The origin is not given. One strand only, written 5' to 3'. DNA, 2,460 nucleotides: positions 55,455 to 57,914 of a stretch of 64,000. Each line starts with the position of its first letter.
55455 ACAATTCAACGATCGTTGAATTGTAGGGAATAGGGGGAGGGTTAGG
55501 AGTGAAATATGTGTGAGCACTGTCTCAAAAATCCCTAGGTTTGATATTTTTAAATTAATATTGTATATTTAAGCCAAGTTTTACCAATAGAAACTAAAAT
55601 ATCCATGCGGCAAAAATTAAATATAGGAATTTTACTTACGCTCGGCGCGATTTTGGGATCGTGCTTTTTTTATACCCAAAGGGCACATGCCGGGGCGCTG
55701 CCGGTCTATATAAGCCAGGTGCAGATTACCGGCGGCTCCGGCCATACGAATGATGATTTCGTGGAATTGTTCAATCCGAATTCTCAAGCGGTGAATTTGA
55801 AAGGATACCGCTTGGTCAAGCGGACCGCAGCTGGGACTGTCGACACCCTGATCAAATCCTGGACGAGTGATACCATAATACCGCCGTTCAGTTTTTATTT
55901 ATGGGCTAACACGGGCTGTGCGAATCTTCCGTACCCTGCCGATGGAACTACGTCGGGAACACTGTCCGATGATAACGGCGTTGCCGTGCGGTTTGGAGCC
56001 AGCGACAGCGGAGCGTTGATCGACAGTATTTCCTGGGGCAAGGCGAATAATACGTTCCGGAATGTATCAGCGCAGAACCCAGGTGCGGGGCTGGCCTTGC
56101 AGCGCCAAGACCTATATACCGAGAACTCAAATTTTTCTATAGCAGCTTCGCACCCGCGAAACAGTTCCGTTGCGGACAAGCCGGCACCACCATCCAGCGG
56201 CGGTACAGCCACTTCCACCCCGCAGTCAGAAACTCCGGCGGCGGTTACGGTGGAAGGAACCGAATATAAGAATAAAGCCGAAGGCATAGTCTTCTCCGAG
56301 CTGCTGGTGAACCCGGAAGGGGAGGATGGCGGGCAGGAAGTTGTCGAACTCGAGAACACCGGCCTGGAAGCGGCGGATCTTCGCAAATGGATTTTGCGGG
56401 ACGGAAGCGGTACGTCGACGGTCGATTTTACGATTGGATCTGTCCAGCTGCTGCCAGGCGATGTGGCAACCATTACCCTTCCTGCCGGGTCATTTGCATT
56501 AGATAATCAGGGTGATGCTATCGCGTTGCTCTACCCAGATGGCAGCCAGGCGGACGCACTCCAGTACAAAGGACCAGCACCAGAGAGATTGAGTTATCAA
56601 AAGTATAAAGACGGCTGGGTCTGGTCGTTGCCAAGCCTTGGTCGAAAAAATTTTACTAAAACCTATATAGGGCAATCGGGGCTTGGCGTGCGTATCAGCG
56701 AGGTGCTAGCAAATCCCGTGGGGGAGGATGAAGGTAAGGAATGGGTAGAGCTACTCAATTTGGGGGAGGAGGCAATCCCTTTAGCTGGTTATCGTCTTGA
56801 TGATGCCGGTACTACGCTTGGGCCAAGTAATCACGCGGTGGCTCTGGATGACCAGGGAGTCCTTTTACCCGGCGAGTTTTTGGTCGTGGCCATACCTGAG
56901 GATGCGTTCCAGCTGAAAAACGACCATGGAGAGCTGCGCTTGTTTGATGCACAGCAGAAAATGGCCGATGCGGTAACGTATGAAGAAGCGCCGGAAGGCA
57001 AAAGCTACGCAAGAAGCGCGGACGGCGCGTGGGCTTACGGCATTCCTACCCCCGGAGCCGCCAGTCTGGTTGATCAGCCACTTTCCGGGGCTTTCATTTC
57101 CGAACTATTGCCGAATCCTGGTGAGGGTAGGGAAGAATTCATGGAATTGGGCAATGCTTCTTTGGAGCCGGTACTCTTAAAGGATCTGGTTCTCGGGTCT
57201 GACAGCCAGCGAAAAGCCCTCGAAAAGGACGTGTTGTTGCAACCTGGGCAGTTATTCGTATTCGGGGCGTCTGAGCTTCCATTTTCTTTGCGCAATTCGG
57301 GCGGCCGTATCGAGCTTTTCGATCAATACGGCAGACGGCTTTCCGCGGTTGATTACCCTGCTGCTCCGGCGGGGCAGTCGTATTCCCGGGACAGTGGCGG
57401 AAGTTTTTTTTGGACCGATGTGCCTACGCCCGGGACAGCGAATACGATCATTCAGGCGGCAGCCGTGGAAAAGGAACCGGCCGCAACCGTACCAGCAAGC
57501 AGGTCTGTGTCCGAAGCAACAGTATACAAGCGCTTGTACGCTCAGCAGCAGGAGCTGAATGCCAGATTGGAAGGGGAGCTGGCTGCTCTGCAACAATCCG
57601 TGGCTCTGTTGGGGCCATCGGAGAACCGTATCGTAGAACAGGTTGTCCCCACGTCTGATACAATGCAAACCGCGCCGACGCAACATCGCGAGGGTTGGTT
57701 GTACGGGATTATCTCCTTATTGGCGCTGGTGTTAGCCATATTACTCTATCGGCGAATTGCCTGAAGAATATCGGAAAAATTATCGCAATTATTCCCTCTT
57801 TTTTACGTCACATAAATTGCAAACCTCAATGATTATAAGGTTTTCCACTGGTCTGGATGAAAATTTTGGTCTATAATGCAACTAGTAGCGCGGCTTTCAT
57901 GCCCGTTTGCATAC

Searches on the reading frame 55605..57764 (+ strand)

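Call 10: search_protein_families(library=pfam, proteins=[window:55605-57764:+], max_evalue=0.01)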
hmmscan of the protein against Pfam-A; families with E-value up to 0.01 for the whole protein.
window:55605-57764:+ (719 aa): 1 family
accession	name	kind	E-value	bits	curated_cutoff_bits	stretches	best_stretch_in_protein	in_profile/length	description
PF00932.25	LTD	-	1.6e-43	148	34.3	4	225-322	5-108/109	Lamin Tail Domain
